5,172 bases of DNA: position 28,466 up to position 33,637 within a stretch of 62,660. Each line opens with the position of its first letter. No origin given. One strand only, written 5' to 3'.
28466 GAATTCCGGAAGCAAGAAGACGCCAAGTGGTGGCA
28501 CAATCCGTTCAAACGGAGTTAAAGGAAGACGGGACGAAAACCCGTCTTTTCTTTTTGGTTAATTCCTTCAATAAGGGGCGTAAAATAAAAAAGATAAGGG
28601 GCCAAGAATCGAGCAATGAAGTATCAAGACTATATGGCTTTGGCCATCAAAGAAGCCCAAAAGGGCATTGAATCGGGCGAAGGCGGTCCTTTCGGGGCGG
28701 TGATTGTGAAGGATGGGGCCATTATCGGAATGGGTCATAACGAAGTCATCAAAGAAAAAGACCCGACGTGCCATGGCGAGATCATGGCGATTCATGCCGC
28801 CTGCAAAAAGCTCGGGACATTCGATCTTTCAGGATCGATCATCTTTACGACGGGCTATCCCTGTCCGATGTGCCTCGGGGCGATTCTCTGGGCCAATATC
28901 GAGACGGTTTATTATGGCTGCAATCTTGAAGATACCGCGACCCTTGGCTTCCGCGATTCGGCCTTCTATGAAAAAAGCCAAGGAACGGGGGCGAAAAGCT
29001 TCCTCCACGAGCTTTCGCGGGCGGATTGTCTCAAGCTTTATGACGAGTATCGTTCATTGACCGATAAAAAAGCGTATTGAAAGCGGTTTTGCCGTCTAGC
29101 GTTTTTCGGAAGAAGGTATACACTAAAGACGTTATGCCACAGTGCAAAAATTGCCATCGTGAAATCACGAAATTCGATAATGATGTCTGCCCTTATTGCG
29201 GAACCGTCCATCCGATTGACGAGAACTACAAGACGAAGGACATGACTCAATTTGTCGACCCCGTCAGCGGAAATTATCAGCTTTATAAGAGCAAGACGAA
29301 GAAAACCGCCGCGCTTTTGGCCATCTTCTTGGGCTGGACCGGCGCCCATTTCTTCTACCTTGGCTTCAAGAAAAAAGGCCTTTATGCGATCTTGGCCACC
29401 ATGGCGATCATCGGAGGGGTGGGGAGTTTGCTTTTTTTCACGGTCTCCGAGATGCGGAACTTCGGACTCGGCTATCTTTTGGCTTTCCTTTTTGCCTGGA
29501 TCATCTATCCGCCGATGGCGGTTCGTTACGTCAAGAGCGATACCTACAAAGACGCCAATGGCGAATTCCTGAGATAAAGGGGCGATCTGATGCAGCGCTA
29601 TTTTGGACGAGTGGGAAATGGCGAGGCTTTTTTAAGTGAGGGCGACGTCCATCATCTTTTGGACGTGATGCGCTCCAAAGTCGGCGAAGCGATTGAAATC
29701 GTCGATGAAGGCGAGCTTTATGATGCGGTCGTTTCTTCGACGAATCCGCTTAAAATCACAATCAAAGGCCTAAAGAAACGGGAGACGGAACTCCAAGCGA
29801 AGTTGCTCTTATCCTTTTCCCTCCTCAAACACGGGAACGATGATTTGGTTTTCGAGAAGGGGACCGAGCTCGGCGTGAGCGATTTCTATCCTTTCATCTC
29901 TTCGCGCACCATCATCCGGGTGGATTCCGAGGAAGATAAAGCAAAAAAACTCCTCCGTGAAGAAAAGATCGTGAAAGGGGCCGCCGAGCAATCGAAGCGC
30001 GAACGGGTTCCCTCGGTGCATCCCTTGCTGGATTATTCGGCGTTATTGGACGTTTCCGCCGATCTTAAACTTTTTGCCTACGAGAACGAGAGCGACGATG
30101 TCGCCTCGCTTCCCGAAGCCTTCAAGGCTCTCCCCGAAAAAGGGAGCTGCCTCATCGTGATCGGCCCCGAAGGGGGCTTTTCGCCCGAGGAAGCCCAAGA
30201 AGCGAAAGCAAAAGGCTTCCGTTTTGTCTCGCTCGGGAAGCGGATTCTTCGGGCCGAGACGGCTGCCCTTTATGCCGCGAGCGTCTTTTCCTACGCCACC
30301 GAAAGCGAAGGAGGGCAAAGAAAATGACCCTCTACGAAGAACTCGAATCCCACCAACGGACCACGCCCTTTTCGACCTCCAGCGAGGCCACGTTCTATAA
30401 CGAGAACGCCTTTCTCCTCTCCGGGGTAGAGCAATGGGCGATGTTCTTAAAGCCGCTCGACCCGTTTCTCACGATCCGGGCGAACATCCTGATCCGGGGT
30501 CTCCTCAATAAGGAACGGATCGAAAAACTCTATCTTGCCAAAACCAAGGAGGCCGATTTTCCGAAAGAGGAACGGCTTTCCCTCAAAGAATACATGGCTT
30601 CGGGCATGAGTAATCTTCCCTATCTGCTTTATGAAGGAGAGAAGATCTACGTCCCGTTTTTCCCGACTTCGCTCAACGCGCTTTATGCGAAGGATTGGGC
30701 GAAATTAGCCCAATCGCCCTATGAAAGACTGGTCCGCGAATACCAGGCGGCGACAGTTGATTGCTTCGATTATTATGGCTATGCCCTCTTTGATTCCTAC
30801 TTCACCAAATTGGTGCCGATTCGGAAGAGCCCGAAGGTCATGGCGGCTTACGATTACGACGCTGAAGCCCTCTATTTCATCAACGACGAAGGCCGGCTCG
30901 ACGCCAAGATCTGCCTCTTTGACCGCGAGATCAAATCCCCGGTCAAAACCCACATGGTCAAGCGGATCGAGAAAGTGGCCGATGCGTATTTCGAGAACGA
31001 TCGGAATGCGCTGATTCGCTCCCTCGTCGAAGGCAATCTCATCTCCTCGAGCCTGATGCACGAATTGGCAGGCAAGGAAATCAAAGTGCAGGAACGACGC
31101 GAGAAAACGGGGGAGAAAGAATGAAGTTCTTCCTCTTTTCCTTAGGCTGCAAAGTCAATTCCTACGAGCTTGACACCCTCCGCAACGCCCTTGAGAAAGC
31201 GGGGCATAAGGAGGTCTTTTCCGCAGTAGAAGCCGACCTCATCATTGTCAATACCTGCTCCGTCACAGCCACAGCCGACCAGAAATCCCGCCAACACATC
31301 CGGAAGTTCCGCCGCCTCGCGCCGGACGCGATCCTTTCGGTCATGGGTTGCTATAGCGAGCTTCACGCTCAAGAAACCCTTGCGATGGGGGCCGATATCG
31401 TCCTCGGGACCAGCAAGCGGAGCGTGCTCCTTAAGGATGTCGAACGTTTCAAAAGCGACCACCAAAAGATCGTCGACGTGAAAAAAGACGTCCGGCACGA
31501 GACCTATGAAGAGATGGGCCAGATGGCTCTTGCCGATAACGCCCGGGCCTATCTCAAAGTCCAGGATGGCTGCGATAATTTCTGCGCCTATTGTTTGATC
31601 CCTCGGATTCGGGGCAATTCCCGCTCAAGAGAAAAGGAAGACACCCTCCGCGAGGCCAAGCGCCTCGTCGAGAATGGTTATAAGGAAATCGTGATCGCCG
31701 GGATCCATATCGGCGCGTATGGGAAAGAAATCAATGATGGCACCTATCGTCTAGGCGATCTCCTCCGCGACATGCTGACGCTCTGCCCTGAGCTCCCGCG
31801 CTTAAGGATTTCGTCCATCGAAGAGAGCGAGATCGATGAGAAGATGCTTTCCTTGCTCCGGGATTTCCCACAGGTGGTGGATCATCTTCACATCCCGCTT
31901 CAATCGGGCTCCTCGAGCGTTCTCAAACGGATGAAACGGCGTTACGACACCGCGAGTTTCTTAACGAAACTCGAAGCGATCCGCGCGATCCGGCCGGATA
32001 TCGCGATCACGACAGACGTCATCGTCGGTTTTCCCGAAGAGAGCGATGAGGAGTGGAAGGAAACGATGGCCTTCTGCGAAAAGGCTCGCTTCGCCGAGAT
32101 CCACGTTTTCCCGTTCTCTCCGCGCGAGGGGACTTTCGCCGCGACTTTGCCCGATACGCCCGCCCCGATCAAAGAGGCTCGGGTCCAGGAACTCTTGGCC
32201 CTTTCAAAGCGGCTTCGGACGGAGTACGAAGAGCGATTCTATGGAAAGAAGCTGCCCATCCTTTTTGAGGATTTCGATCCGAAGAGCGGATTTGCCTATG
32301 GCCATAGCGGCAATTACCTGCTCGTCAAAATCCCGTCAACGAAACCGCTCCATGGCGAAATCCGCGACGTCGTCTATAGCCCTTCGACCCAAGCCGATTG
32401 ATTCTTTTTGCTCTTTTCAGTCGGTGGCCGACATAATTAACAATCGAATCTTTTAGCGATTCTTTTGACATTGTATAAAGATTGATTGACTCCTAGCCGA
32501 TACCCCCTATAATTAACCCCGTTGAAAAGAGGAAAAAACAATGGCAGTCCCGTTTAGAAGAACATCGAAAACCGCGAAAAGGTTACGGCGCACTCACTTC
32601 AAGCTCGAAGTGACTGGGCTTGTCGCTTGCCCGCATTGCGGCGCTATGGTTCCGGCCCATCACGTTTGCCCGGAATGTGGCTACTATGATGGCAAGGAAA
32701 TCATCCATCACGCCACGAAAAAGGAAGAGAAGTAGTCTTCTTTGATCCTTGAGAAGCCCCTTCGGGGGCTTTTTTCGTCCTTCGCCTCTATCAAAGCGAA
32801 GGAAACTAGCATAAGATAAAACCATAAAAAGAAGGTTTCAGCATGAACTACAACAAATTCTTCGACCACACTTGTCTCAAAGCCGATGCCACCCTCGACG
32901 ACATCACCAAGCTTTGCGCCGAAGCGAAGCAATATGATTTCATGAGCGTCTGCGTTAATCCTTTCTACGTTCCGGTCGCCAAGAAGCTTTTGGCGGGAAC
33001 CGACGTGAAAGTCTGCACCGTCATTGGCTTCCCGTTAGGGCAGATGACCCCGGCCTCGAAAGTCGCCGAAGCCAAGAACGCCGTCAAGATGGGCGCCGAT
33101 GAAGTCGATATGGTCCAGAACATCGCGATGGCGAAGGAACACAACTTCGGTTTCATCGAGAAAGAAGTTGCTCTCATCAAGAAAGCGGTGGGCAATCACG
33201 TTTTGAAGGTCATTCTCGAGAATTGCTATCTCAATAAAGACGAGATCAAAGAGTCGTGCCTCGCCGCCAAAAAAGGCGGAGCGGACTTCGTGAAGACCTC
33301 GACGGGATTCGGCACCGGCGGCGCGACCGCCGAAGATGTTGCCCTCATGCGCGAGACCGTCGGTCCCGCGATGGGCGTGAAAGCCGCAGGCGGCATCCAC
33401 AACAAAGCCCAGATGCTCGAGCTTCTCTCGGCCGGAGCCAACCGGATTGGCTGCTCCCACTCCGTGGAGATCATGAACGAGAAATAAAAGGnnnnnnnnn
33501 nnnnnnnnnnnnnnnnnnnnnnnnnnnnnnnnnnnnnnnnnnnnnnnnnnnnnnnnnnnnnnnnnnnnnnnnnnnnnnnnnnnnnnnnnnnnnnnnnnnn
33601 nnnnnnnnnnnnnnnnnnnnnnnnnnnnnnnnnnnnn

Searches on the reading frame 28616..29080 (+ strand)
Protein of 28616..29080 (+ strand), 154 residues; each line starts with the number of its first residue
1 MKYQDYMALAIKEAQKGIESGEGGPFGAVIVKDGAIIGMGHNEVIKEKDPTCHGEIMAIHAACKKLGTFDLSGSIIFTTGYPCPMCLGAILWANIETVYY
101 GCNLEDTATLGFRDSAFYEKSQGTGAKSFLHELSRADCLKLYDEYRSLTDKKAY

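Call 28: search_protein_families(library=pfam, max_evalue=0.00001, proteins=[window:28616-29080:+])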
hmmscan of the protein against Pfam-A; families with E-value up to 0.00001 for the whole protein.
window:28616-29080:+ (154 aa): 2 families
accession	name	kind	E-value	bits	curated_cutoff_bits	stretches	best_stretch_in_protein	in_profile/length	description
PF00383.29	dCMP_cyt_deam_1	-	1.1e-25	89.9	25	1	3-102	4-102/102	Cytidine and deoxycytidylate deaminase zinc-binding region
PF14437.12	MafB19-deam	-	1.2e-22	80.8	27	1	3-107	3-106/142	MafB19-like deaminase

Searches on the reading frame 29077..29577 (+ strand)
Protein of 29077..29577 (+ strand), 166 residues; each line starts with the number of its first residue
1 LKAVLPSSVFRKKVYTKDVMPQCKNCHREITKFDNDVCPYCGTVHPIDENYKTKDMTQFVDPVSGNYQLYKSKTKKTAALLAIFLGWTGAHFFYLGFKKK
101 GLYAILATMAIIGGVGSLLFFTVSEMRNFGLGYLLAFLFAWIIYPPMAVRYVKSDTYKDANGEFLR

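Call 28: search_protein_families(library=pfam, max_evalue=0.00001, proteins=[window:29077-29577:+])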
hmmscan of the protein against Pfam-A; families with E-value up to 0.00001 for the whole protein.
window:29077-29577:+ (166 aa): 1 family
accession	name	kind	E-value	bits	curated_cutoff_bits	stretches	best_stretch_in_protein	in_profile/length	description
PF05154.21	TM2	-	3.5e-08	34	27.9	1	72-118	2-47/51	TM2 domain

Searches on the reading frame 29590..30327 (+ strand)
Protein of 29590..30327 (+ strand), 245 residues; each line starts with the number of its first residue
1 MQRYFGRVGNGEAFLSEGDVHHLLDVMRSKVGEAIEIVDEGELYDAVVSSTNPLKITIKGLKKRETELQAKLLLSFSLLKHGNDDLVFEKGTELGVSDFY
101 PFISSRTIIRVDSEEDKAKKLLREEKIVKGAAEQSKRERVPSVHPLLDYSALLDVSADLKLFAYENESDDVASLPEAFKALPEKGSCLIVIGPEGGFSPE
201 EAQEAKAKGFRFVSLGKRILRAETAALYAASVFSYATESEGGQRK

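Call 29: search_protein_families(library=pfam, max_evalue=0.00001, proteins=[window:29590-30327:+])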
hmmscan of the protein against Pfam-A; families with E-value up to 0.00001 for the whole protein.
window:29590-30327:+ (245 aa): 2 families
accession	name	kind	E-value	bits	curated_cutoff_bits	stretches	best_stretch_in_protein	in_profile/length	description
PF04452.19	Methyltrans_RNA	-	2.3e-43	148.1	23.9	1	68-233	3-164/165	RNA methyltransferase domain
PF20260.4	PUA_4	-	9.6e-09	35.6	23.9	1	16-59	2-46/48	RNA methyltransferase PUA domain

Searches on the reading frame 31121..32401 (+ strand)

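Call 29: search_protein_families(library=pfam, max_evalue=0.00001, proteins=[window:31121-32401:+])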
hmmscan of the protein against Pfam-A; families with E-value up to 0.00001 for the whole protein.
window:31121-32401:+ (426 aa): 2 families
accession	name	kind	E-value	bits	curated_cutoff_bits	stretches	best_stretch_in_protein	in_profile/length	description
PF00919.26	UPF0004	-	5.7e-24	84.4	27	1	2-96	1-98/98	Uncharacterized protein family UPF0004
PF04055.27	Radical_SAM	-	1.3e-23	84.4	29.5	1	146-319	2-166/166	Radical SAM superfamily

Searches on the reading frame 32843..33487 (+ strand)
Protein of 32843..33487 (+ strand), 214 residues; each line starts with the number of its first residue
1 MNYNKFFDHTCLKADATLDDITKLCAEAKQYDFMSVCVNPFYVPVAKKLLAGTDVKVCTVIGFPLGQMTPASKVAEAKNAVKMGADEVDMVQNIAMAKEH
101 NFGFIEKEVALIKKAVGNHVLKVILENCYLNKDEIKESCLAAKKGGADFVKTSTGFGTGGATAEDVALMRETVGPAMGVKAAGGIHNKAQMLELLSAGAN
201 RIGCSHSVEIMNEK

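Call 29: search_protein_families(library=pfam, max_evalue=0.00001, proteins=[window:32843-33487:+])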
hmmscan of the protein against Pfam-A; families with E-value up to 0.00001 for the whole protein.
window:32843-33487:+ (214 aa): 1 family
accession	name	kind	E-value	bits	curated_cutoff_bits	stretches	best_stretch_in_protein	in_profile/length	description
PF01791.15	DeoC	-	3.3e-18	66.6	23.8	1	7-196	6-209/229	DeoC/LacD family aldolase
